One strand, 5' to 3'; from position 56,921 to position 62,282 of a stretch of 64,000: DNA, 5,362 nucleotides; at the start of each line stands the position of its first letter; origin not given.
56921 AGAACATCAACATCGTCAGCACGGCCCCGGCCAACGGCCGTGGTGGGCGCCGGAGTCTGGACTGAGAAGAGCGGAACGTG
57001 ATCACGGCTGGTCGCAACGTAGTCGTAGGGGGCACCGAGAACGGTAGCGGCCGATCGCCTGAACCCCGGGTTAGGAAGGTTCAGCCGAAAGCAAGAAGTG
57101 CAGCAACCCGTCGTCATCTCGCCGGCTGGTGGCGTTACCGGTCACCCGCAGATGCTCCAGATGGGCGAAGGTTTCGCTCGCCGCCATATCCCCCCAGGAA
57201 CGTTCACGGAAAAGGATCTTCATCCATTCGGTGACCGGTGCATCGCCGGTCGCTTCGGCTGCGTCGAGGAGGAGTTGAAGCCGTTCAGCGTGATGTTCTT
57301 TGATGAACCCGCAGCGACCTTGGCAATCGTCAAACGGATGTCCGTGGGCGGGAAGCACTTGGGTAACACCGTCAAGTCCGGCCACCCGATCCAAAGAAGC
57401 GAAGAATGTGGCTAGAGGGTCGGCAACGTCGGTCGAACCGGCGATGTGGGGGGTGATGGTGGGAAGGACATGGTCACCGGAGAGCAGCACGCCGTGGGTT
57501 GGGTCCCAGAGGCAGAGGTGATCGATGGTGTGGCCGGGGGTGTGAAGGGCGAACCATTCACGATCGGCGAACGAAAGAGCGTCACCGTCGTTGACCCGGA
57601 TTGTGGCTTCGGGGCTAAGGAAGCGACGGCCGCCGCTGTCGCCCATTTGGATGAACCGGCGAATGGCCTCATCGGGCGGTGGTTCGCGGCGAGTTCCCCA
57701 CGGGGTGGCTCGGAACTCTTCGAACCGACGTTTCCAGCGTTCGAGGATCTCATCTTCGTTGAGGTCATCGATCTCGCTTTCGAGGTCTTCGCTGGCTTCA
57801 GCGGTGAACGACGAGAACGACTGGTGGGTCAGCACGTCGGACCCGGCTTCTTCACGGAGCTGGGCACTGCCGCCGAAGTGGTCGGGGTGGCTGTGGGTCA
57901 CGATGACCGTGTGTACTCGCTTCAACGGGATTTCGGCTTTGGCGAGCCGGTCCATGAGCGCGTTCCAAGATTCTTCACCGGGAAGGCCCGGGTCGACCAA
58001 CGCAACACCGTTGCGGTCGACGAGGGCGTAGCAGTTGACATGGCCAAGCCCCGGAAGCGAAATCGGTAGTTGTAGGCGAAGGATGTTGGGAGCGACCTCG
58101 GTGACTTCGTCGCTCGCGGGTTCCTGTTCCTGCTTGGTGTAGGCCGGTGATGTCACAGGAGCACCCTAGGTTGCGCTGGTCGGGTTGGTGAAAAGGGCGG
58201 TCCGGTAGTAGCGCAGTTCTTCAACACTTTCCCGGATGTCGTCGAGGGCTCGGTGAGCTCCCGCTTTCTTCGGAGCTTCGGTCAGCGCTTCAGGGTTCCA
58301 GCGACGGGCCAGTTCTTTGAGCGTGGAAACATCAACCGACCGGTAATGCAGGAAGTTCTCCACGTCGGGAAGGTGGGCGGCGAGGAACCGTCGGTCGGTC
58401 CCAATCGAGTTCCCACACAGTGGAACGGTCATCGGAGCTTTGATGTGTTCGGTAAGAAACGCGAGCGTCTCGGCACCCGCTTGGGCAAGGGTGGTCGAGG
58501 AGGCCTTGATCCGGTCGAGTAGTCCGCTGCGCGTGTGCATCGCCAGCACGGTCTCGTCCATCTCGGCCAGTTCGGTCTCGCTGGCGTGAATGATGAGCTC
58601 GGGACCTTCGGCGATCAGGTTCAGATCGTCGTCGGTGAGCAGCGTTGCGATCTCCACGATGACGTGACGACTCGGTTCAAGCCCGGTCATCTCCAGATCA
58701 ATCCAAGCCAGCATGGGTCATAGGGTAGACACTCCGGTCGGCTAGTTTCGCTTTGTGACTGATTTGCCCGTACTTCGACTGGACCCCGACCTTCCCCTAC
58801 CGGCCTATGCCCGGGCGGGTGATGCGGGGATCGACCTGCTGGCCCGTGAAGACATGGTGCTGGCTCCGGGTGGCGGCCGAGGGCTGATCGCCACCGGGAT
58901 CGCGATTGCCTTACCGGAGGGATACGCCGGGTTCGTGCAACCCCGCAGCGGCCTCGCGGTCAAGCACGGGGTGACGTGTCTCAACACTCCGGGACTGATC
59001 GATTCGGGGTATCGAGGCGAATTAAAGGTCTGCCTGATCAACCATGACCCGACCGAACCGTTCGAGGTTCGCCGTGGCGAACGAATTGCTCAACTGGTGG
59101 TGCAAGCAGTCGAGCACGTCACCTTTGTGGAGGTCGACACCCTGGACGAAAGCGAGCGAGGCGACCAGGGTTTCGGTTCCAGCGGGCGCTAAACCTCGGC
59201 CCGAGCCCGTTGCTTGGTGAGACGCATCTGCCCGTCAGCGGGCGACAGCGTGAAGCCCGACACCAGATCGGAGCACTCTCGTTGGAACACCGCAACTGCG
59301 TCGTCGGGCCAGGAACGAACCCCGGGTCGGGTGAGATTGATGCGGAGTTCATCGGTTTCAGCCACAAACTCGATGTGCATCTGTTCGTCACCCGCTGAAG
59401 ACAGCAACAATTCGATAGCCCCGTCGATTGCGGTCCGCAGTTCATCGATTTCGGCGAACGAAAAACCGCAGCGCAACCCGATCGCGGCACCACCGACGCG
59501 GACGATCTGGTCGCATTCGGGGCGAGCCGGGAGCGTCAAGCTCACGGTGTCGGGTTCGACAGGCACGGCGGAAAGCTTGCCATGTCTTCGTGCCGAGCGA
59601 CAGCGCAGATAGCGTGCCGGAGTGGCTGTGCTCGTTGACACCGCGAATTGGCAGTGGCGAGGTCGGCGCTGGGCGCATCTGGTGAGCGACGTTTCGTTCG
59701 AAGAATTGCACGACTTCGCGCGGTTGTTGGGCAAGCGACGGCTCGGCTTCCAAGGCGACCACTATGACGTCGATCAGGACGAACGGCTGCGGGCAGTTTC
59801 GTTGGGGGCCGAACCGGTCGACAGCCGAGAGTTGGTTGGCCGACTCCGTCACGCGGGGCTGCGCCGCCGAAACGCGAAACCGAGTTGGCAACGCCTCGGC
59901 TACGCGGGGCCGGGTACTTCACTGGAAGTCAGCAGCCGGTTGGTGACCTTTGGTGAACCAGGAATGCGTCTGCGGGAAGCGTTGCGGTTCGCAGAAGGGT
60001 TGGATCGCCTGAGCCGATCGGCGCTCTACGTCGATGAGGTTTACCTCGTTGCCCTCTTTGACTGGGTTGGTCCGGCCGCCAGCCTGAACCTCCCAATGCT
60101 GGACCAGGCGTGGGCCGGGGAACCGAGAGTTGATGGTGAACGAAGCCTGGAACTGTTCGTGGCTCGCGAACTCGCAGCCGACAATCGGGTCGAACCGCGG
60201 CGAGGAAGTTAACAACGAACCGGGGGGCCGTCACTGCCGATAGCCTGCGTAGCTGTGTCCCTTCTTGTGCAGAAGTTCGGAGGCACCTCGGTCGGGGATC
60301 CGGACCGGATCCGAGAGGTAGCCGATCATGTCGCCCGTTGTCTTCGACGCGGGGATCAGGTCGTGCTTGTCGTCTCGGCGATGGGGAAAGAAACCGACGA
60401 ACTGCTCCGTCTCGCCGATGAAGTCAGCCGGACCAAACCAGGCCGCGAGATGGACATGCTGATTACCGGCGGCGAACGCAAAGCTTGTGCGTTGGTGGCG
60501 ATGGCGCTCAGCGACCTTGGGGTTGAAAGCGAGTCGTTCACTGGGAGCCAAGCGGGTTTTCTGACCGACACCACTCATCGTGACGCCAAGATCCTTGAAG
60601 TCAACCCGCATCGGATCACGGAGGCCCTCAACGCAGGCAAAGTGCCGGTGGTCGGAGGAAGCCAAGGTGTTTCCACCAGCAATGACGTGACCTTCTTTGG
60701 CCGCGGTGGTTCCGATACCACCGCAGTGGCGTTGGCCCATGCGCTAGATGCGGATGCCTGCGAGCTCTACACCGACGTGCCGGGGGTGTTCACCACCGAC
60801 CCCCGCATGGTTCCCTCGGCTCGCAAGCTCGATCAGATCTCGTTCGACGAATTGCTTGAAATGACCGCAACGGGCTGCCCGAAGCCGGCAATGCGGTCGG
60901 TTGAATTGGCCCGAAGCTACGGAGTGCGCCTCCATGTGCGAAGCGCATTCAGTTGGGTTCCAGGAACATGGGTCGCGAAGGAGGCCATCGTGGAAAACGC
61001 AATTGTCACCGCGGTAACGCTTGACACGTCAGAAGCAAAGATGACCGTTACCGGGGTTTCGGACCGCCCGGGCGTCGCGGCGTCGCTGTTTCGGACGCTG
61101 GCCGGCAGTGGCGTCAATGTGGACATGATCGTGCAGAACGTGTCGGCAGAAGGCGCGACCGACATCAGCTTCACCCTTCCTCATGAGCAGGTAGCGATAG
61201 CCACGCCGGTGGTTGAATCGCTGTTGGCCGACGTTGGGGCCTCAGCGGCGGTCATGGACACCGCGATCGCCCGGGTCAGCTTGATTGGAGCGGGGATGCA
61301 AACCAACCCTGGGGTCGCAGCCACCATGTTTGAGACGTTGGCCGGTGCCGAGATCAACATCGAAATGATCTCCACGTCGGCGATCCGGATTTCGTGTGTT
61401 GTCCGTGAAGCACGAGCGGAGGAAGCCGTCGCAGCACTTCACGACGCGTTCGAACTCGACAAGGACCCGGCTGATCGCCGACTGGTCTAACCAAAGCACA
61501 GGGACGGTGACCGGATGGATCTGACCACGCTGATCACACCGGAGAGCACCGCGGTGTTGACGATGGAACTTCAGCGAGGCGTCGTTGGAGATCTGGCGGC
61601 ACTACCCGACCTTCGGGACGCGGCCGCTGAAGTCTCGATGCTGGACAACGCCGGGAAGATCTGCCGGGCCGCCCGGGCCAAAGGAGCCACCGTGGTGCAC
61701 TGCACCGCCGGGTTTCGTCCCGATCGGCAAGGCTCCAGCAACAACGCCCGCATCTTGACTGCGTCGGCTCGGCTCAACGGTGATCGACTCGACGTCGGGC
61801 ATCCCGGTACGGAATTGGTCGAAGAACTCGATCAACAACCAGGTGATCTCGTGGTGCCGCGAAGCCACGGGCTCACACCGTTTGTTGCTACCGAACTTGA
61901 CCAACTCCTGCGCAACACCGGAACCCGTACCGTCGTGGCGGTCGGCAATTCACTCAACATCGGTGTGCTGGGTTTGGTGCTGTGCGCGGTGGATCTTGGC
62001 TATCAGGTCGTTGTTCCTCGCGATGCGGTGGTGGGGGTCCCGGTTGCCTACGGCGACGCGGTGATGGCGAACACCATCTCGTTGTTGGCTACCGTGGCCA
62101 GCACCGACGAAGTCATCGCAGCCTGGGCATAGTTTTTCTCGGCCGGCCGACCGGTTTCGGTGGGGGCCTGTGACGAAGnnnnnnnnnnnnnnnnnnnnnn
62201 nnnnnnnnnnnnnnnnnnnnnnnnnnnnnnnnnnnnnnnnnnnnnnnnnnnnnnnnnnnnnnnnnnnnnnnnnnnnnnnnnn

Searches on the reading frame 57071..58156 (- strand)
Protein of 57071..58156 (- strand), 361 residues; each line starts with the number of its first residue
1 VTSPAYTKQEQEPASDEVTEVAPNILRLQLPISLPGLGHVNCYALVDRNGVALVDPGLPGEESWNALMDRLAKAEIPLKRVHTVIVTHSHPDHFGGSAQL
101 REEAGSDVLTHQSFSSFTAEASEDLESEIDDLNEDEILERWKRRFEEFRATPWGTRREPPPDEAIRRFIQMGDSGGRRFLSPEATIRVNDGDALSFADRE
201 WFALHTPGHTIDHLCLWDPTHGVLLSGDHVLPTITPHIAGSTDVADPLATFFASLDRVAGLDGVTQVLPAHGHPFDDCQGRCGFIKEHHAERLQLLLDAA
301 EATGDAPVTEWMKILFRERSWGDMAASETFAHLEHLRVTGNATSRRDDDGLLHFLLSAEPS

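Call 78: search_protein_families(library=pfam, proteins=[window:57071-58156:-], max_evalue=0.00001)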
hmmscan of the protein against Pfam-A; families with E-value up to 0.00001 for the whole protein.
window:57071-58156:- (361 aa): 3 families
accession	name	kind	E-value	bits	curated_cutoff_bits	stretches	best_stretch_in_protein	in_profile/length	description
PF00753.33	Lactamase_B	-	9.2e-27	94.7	22.7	1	36-271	2-196/196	Metallo-beta-lactamase superfamily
PF19583.5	ODP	-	6.7e-08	33.1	27.2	1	40-119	3-80/194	ODP family beta lactamase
PF12706.13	Lactamase_B_2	-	1.5e-06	28.4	27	0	53-128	4-73/200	Beta-lactamase superfamily domain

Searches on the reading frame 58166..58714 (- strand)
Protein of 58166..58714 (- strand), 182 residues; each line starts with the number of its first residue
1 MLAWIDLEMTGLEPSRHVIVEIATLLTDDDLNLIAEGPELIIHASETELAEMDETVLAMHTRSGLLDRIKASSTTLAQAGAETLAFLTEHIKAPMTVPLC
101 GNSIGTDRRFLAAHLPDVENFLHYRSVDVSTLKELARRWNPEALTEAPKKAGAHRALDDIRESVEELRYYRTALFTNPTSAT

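Call 78: search_protein_families(library=pfam, proteins=[window:58166-58714:-], max_evalue=0.00001)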
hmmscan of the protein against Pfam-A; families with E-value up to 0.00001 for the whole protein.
window:58166-58714:- (182 aa): 1 family
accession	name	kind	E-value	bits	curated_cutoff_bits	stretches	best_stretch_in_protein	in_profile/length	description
PF00929.31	RNase_T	-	1.2e-29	104.4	24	1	4-167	2-164/164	Exonuclease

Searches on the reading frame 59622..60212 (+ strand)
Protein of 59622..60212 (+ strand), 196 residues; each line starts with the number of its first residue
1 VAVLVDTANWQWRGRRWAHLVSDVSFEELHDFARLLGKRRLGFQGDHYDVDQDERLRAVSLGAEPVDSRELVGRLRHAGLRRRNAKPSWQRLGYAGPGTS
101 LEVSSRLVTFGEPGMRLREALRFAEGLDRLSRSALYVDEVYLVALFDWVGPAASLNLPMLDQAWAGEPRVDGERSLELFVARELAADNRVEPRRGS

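Call 78: search_protein_families(library=pfam, proteins=[window:59622-60212:+], max_evalue=0.00001)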
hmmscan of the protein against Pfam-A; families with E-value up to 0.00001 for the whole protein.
window:59622-60212:+ (196 aa): 1 family
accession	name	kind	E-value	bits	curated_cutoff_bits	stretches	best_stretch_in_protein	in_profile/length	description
PF13223.11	DUF4031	-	1.8e-28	99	25.6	1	3-77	1-75/76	Protein of unknown function (DUF4031)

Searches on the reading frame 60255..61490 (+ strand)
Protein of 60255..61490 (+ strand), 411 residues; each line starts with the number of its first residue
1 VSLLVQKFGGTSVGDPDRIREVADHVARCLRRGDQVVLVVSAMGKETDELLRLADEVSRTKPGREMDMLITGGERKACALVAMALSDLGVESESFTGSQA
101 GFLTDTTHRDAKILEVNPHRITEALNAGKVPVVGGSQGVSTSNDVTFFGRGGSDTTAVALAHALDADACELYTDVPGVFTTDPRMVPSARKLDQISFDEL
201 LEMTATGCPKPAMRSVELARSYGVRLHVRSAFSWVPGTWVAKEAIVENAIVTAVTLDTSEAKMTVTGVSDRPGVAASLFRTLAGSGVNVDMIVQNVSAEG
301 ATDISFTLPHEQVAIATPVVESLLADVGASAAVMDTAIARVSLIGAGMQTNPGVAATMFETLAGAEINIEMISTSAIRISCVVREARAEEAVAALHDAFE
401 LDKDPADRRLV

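Call 78: search_protein_families(library=pfam, proteins=[window:60255-61490:+], max_evalue=0.00001)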
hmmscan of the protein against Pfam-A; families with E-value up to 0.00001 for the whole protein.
window:60255-61490:+ (411 aa): 4 families
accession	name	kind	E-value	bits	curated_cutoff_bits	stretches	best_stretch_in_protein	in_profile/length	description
PF00696.33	AA_kinase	-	2.3e-50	172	24.9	1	3-230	2-234/234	Amino acid kinase family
PF22468.2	ACT_9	-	3.5e-37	126.4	27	2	341-399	1-61/61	ACT domain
PF13840.12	ACT_7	-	2.7e-20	72.4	27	1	338-397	6-65/65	ACT domain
PF01842.31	ACT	-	6.7e-15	55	27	1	266-313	5-54/66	ACT domain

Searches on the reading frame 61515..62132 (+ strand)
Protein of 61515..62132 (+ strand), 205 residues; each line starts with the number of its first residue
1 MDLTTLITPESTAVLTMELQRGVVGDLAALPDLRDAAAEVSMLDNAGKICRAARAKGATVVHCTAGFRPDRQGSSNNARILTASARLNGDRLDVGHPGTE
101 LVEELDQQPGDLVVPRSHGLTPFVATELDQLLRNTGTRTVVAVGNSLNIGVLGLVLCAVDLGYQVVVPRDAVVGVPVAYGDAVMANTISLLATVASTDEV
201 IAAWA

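Call 78: search_protein_families(library=pfam, proteins=[window:61515-62132:+], max_evalue=0.00001)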
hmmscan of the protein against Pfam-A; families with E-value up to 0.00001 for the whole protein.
window:61515-62132:+ (205 aa): 1 family
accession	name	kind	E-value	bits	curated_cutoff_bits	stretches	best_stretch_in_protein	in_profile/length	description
PF00857.26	Isochorismatase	-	1.9e-26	93.7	27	1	12-199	1-175/175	Isochorismatase domain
